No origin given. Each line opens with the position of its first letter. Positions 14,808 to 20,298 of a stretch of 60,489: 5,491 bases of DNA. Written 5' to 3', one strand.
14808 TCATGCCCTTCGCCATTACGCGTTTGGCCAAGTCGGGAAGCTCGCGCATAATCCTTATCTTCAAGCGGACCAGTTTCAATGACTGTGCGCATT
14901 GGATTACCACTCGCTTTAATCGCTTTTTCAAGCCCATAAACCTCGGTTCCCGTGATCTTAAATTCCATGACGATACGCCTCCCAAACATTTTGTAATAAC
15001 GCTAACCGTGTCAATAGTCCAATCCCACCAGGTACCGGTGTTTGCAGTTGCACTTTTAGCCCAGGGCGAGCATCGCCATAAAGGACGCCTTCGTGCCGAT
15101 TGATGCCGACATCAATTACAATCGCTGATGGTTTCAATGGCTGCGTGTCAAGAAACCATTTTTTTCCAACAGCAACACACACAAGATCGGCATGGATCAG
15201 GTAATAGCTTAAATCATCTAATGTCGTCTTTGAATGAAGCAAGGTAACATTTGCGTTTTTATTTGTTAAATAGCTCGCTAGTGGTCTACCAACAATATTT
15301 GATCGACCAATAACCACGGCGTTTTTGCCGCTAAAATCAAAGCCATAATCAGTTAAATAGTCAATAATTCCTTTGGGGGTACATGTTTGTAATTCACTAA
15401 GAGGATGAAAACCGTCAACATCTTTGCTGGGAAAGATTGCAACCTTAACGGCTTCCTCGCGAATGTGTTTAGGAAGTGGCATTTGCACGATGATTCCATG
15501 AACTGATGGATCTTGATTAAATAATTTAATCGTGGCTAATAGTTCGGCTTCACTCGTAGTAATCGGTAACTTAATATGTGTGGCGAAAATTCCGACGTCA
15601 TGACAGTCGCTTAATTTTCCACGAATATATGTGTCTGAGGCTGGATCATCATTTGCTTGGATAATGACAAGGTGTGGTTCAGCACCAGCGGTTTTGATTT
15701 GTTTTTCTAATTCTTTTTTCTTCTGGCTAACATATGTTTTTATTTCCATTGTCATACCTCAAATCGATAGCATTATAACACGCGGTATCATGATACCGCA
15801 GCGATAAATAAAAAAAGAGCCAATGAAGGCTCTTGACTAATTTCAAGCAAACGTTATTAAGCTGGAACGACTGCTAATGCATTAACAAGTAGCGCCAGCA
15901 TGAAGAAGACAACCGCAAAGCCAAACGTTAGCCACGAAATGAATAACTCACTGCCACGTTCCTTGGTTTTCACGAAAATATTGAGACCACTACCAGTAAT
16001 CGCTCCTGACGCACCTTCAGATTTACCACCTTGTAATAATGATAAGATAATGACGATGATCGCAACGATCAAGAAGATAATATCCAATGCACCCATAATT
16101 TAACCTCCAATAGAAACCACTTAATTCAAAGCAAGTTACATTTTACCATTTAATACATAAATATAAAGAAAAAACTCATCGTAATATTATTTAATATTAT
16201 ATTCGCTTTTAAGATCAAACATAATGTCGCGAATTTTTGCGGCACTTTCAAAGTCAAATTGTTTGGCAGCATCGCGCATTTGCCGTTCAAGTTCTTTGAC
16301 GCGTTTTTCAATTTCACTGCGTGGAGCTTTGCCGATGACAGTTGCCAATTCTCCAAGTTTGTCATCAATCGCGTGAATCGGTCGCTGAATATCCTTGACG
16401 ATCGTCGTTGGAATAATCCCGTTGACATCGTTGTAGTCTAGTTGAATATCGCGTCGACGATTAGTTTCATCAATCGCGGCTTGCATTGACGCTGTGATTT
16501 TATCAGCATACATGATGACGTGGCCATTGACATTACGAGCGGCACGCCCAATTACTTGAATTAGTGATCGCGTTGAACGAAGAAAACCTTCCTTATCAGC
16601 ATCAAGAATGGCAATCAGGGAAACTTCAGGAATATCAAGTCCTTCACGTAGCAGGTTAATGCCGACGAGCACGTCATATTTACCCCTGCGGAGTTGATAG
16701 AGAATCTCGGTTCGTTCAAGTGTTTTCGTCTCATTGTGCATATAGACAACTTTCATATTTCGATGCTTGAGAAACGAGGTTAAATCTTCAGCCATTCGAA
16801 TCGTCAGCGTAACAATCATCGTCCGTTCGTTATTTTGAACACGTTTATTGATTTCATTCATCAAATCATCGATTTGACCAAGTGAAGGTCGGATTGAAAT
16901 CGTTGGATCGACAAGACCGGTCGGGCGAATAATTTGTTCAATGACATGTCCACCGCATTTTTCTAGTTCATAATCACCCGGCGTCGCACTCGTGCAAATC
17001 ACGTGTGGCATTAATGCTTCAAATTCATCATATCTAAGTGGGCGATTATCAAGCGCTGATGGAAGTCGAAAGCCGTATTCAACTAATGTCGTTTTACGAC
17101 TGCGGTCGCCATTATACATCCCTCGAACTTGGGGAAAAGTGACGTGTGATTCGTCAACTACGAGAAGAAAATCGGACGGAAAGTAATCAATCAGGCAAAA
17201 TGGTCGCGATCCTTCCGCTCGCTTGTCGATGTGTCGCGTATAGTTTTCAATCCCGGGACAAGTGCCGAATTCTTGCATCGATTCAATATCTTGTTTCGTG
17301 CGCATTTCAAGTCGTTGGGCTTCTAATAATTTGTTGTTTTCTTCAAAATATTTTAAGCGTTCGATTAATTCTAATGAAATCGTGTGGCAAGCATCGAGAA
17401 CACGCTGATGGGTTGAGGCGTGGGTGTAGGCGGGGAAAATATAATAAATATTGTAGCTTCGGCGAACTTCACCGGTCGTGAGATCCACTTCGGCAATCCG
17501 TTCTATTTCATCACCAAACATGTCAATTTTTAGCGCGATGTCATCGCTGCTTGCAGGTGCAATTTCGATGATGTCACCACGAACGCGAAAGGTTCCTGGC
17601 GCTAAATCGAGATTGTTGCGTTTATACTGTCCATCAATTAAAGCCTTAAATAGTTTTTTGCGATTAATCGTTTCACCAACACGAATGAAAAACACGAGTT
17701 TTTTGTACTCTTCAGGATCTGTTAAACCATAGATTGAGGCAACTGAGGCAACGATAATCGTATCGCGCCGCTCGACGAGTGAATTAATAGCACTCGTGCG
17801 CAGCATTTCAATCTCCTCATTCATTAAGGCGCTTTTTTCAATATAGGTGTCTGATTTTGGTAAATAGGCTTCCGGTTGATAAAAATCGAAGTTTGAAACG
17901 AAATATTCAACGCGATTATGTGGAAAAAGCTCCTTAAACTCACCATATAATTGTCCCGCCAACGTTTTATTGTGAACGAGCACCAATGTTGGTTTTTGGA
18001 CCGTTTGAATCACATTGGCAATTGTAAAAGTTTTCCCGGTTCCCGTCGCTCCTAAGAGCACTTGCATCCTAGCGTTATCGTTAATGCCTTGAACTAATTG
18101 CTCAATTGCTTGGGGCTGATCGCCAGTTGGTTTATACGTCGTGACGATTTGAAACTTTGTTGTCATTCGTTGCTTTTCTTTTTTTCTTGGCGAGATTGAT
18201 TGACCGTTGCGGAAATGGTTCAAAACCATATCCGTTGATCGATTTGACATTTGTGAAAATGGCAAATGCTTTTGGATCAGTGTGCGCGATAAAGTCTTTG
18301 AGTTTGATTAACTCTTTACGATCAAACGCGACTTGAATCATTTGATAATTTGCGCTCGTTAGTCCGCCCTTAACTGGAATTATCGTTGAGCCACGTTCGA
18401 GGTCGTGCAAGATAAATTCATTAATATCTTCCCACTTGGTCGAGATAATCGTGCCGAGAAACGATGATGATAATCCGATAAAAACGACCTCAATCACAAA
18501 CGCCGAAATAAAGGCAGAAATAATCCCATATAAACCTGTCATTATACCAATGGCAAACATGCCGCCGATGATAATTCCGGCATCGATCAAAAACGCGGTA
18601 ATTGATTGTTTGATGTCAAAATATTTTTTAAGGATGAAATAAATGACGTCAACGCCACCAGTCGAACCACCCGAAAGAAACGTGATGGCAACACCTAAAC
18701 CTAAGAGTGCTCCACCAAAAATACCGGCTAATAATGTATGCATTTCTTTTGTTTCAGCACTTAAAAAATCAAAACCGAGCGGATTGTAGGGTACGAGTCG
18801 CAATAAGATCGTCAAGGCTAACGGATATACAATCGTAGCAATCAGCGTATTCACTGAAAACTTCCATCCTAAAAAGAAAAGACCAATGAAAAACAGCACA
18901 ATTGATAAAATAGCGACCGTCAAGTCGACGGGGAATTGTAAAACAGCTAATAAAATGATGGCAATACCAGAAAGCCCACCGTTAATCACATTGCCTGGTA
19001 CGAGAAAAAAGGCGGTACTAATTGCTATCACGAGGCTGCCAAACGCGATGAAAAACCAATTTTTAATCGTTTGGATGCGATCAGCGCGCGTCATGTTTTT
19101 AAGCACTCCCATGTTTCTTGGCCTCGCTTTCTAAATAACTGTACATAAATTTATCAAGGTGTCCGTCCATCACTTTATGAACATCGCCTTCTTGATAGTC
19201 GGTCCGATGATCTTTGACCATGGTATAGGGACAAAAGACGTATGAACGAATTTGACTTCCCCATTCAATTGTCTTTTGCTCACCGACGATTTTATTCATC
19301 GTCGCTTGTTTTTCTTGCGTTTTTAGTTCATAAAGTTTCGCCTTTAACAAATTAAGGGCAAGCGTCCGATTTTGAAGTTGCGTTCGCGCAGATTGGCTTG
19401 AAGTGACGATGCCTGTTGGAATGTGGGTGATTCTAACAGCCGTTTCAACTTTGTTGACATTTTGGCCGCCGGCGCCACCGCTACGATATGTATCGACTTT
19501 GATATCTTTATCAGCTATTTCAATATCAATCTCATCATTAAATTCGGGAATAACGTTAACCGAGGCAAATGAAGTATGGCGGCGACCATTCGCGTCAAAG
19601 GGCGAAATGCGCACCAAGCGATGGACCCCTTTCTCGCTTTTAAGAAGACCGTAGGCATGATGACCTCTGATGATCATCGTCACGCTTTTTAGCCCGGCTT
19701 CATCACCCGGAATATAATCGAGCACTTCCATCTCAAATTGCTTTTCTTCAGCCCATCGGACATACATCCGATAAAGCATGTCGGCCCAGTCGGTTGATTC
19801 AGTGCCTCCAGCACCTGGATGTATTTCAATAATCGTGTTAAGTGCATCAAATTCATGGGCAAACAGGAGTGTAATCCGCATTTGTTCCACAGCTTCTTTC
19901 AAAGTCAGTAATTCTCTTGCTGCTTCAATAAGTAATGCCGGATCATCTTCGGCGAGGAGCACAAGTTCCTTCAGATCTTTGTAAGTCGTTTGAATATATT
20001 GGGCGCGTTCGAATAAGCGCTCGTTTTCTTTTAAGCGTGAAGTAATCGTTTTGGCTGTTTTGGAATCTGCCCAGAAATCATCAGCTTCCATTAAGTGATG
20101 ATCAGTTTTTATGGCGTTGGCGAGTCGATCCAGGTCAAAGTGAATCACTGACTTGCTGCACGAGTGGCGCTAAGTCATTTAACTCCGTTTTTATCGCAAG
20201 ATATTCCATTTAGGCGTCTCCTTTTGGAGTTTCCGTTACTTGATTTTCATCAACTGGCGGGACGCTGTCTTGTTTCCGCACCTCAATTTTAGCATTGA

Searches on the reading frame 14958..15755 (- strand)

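Call 23: search_protein_families(library=pfam, proteins=[window:14958-15755:-], max_evalue=0.0001)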
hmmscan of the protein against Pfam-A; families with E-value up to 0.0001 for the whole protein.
window:14958-15755:- (265 aa): 2 families
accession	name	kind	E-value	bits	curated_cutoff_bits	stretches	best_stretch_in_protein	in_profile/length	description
PF02882.25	THF_DHG_CYH_C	-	3.9e-43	147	27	1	122-262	15-157/160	Tetrahydrofolate dehydrogenase/cyclohydrolase, NAD(P)-binding domain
PF00763.28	THF_DHG_CYH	-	5.5e-34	117.3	32.8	1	8-114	6-115/115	Tetrahydrofolate dehydrogenase/cyclohydrolase, catalytic domain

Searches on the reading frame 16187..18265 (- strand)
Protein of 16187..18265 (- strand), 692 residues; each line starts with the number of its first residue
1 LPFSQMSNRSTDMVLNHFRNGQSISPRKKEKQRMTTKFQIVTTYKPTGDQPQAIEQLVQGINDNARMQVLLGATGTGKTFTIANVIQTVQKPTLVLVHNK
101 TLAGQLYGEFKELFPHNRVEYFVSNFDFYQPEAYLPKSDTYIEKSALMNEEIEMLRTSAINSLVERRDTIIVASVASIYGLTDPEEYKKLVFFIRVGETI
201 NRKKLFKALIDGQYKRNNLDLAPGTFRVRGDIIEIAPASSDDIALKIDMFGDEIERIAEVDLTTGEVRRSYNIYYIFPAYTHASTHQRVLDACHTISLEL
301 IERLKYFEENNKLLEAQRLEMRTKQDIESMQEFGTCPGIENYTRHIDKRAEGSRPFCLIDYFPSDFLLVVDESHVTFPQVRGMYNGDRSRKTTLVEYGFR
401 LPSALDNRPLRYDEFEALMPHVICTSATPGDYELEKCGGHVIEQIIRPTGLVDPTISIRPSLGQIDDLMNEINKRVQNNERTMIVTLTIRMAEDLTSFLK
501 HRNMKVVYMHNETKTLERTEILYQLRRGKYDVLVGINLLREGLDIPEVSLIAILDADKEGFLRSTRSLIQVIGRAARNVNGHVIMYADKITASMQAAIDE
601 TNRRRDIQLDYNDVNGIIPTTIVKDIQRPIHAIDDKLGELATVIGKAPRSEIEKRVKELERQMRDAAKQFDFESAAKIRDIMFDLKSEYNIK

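Call 23: search_protein_families(library=pfam, proteins=[window:16187-18265:-], max_evalue=0.0001)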
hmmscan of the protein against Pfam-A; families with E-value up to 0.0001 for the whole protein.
window:16187-18265:- (692 aa): 6 families
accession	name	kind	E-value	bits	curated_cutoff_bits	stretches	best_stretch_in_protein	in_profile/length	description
PF17757.6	UvrB_inter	-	4.7e-27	94.4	22.9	1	194-279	3-88/91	UvrB interaction domain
PF12344.14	UvrB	-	3.7e-21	75.1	27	1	585-626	1-42/43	Ultra-violet resistance protein B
PF00271.37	Helicase_C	-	1.2e-20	74.3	23.5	1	465-578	3-109/110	Helicase conserved C-terminal domain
PF04851.21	ResIII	-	1.5e-12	48.2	22.5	1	45-120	3-83/164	Type III restriction enzyme, res subunit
PF02151.25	UVR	-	3.6e-07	30.2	21.5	1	653-680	1-28/36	UvrB/uvrC motif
PF00270.35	DEAD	-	1.5e-05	25.2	26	0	49-121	3-78/167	DEAD/DEAH box helicase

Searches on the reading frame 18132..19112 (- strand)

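Call 23: search_protein_families(library=pfam, proteins=[window:18132-19112:-], max_evalue=0.0001)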
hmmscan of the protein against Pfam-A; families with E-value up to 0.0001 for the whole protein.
window:18132-19112:- (326 aa): 2 families
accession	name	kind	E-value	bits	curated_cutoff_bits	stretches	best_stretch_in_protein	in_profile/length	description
PF02588.21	YitT_membrane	-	1e-44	152.8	24.3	1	20-234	3-204/205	Uncharacterised 5xTM membrane BCR, YitT family COG1284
PF10035.14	DUF2179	-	1.3e-12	47.8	22.8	1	240-294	1-55/55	Uncharacterized protein conserved in bacteria (DUF2179)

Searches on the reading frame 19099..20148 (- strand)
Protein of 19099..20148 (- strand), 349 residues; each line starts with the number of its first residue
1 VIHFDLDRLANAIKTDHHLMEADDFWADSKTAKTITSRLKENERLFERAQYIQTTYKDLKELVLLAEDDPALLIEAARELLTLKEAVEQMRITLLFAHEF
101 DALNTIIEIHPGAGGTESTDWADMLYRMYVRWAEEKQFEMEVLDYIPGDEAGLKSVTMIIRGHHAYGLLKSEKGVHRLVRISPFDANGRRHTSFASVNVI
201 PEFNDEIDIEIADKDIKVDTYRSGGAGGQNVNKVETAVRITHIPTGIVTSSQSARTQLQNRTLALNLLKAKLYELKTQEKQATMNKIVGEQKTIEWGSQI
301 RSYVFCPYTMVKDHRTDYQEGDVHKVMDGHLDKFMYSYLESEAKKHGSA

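Call 23: search_protein_families(library=pfam, proteins=[window:19099-20148:-], max_evalue=0.0001)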
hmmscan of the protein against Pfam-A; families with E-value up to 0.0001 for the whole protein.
window:19099-20148:- (349 aa): 2 families
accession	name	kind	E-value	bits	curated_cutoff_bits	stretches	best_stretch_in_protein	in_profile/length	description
PF03462.23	PCRF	-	1.2e-54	185.5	24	1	14-197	6-194/194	PCRF domain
PF00472.26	RF-1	-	1e-39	135.5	35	1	205-315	1-116/116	RF-1 domain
